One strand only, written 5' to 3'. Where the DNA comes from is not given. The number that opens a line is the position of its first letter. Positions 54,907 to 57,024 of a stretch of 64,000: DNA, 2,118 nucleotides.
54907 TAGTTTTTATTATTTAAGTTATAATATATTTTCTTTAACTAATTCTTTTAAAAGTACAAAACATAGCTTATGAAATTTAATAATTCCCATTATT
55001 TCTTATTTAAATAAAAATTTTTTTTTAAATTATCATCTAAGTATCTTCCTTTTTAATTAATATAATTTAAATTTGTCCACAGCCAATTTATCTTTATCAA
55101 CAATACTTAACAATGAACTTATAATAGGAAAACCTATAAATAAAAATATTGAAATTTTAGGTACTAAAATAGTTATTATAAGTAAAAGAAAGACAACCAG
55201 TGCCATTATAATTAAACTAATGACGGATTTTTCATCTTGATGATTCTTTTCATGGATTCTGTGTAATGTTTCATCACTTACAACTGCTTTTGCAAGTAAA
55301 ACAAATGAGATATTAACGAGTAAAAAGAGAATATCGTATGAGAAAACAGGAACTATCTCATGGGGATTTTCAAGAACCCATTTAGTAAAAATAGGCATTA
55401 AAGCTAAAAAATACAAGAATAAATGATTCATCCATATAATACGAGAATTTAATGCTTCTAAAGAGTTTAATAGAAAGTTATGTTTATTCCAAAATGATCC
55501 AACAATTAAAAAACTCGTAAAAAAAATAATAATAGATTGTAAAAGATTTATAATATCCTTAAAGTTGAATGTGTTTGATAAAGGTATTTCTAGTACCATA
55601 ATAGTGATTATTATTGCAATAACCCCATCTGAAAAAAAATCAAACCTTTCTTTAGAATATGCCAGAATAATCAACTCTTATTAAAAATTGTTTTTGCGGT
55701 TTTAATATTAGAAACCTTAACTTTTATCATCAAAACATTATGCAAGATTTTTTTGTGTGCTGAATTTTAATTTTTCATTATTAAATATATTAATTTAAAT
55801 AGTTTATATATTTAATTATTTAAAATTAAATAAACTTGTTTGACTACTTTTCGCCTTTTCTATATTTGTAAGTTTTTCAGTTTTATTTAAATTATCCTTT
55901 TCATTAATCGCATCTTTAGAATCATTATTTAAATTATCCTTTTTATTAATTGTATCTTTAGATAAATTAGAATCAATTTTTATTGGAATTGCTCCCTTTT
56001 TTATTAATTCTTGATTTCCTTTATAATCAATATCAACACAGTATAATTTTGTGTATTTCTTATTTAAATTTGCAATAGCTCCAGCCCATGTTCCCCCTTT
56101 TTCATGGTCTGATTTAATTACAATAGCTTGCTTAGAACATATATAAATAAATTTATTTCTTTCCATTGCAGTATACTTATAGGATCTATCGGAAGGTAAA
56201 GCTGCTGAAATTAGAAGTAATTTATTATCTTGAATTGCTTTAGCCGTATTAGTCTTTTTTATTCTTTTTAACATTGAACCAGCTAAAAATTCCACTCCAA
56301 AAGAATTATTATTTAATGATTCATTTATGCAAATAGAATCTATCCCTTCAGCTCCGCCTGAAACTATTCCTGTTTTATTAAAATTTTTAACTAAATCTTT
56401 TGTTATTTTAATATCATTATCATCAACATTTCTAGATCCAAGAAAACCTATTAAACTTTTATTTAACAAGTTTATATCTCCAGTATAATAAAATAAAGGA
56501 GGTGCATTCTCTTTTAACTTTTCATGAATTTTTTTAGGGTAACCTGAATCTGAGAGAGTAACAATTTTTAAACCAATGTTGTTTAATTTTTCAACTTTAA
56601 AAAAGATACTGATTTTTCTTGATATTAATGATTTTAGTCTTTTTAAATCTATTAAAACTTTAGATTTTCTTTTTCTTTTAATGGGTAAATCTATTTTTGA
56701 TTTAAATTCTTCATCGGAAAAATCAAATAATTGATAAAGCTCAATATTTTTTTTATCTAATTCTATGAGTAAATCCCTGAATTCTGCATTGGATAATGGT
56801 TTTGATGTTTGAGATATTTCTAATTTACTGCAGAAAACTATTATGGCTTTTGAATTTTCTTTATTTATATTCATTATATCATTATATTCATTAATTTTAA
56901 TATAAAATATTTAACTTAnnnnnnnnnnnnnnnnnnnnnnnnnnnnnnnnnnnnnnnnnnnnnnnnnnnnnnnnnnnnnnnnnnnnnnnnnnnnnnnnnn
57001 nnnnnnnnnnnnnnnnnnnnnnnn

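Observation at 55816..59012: RecQ-helicase::ComFC-like PRTase fusion plus DprA-like protein: an archaeal PsyrTA/RqlHI-type two-gene module (or a competence-like DNA-processing triad packed into two genes)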

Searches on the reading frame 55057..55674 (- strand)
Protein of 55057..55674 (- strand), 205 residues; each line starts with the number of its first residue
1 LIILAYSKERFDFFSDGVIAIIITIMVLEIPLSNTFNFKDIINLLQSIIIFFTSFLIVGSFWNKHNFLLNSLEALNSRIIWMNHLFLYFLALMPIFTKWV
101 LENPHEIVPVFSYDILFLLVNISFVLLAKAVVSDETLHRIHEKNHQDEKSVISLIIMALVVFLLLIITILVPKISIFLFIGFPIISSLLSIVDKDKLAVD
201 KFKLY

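Call 3: search_protein_families(library=pfam, proteins=[window:55057-55674:-], max_evalue=0.1)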
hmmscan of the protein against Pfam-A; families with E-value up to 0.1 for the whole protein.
window:55057-55674:- (205 aa): 1 family
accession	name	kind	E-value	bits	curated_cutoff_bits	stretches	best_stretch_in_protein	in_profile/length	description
PF06736.16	TMEM175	-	4.9e-22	78.7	25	1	10-94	1-88/88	Endosomal/lysosomal potassium channel TMEM175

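Call 98: search_protein_families(library=padloc, proteins=[window:55057-55674:-], max_evalue=0.00001)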
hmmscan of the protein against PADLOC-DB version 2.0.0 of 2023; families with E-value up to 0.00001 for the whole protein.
window:55057-55674:- (205 aa): 0 families

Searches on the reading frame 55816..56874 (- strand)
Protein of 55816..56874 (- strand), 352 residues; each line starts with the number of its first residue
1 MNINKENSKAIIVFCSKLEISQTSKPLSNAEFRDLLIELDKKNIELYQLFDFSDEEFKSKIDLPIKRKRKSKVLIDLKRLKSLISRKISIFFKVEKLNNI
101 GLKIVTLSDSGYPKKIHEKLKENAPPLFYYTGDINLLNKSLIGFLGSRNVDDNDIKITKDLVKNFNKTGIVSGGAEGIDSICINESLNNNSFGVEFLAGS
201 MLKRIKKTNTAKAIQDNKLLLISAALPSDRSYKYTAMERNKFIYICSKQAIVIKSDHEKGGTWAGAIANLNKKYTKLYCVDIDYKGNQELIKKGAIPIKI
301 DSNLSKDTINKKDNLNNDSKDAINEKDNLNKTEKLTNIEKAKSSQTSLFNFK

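Call 3: search_protein_families(library=pfam, proteins=[window:55816-56874:-], max_evalue=0.1)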
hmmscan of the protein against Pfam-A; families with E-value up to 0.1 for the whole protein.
window:55816-56874:- (352 aa): 3 families
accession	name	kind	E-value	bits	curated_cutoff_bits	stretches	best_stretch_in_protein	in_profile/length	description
PF02481.21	DNA_processg_A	-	3.3e-30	105.3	29.6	1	98-296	3-208/212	DNA recombination-mediator protein A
PF05391.16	Lsm_interact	-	0.00031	20.6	21.4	1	20-36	1-17/19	Lsm interaction motif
PF07734.18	FBA_1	-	0.026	14.8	21.1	1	47-101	23-73/162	F-box associated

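Call 4: search_protein_families(library=padloc, proteins=[window:55816-56874:-], max_evalue=0.01)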
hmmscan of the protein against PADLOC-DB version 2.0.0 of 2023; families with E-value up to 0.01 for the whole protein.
window:55816-56874:- (352 aa): 3 families
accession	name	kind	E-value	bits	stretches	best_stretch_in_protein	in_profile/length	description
PDLC03927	PsyrA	-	1.5e-77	259.4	1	1-332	1-326/398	-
PDLC03961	ShosA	-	8.6e-23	79.1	1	45-313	24-297/303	-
PDLC02997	ShosA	-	6e-09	33.6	1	96-261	89-256/327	-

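Call 5: search_protein_families(library=ncbifam, proteins=[window:55816-56874:-], max_evalue=0.01)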
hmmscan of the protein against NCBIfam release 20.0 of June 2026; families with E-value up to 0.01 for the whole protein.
window:55816-56874:- (352 aa): 2 families
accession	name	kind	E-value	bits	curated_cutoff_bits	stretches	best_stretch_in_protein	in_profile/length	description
TIGR00732.1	dprA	equivalog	6.4e-24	84.4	191.15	1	100-301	7-213/220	DNA-processing protein DprA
NF008007.0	PRK10736.1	equivalog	3.4e-11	42.9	495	1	95-316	65-291/374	DNA-protecting protein DprA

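Call 19: list_cluster_members(proteins=[P0001, window:55816-56874:-, window:59963-61846:+, window:48060-50183:-, window:27859-30381:+])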
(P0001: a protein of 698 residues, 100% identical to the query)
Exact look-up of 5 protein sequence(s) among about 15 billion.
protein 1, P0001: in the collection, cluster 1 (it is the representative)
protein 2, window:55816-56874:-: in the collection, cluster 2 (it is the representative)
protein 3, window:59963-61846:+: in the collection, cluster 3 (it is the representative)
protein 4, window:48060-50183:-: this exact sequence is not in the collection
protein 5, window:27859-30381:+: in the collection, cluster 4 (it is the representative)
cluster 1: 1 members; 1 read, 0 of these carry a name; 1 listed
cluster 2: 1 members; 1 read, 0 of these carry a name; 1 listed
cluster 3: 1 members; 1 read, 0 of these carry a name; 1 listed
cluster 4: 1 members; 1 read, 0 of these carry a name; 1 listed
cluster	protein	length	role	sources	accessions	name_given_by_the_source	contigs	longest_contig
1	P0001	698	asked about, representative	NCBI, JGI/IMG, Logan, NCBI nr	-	-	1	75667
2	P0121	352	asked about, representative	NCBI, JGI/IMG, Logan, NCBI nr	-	-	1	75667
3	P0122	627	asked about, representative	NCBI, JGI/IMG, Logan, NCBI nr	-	-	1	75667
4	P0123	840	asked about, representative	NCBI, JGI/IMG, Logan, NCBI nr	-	-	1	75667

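Call 36: search_solved_structures(query=window:55816-56874:-, max_evalue=0.01, show_alignments=1)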
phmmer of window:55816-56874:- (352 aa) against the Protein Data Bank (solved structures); distinct sequences matched with E-value up to 0.01: 7.
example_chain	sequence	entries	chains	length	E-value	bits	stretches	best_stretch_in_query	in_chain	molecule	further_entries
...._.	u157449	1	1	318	1e-05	28.4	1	97-246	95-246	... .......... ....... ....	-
9vzo_A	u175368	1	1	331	1.1e-05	28.3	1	97-246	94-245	DprA-like antitoxin protein ShosA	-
5mll_A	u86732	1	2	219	1.1e-05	28.3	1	120-295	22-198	DNA processing chain A (DprA)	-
4ljr_A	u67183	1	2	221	1.1e-05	28.2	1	120-295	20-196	DNA processing chain A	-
4ljk_A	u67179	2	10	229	1.2e-05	28.1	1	120-295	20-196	DNA processing chain A (DprA)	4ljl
3uqz_A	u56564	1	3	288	2e-05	27.4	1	108-256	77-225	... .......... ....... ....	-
3maj_A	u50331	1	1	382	0.00049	22.8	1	94-200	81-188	DNA processing chain A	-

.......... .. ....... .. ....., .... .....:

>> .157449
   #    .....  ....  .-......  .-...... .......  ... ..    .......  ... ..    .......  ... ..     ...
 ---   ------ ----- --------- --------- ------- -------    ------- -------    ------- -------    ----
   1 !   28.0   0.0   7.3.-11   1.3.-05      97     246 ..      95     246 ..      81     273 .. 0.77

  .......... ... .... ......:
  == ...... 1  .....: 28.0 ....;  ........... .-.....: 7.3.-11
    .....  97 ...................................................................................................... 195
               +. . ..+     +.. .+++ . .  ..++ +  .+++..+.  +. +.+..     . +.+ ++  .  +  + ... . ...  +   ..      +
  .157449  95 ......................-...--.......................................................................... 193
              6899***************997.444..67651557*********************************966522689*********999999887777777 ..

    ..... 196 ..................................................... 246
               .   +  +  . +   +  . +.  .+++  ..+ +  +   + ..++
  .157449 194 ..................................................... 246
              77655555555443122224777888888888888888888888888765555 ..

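Call 86: search_protein_representatives(protein=window:55816-56874:-)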
Query: 352 residues. Proteins with E-value up to 0.001 (for the whole library): 5722; up to 1e-10: 1734; up to 1e-30: 201. The best 150 are listed.
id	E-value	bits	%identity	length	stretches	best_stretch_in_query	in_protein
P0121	2.8e-219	743.3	100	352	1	1-352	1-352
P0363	1.1e-58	215.5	42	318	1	6-305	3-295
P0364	4.9e-57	210.2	44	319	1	1-320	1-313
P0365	1.7e-56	208.4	40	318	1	6-301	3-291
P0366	3.1e-55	204.2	38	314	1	6-313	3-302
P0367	3.1e-53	197.7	37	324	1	6-303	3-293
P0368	7.1e-53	196.5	39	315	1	3-310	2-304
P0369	1.6e-52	195.3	40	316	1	6-304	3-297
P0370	1.7e-52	195.3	41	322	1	6-310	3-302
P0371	2.2e-50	188.3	41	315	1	15-300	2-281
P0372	5.7e-50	186.9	43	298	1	6-307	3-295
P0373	8.2e-50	186.4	38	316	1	6-299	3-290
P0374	2.1e-49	185.1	41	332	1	77-309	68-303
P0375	3.5e-49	184.3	40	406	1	7-327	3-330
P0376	1.1e-48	182.8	40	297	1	6-297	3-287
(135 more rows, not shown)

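Call 91: find_encoding_contigs(protein=P0364, flank=10000, max_places=2)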
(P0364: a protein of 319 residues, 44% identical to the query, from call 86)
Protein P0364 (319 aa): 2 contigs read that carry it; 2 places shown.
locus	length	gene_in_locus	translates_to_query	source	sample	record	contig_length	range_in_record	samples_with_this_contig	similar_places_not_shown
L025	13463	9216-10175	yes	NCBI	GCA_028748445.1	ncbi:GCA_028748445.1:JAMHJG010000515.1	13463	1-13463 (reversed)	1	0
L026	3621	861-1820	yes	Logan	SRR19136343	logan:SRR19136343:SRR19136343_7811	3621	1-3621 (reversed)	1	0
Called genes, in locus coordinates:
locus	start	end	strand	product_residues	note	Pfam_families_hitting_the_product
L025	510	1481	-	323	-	-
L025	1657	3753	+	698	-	-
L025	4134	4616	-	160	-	-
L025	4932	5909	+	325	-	PF15731:MqsA_antitoxin, PF13274:SocA_Panacea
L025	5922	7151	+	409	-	PF02646:RmuC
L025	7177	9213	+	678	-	PF00270:DEAD, PF04851:ResIII, PF00271:Helicase_C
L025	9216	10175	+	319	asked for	PF02481:DNA_processg_A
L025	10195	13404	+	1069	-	PF00580:UvrD-helicase, PF13086:AAA_11 (weak), PF13245:AAA_19, PF13604:AAA_30 (faint), PF13361:UvrD_C, PF13538:UvrD_C_2 (faint), PF01396:Zn_ribbon_Top1 (faint)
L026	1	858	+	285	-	?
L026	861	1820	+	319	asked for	PF02481:DNA_processg_A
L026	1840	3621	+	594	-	?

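Call 101: find_encoding_contigs(protein=P0363, flank=10000, max_places=3)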
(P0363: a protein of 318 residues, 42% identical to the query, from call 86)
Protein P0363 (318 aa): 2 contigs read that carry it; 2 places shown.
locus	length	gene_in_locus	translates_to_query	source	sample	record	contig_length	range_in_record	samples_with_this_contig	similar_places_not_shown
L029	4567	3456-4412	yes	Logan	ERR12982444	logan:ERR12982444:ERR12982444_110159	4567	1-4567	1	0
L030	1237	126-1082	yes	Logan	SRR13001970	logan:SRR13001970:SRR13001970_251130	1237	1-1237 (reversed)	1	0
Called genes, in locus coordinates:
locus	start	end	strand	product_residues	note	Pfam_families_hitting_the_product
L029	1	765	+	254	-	?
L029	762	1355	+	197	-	-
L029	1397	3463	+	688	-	PF00270:DEAD, PF04851:ResIII, PF00271:Helicase_C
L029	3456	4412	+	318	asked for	PF02481:DNA_processg_A, PF18306:LDcluster4 (weak)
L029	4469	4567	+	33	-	?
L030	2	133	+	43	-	?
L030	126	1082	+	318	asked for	PF02481:DNA_processg_A, PF18306:LDcluster4 (weak)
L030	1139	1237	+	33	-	?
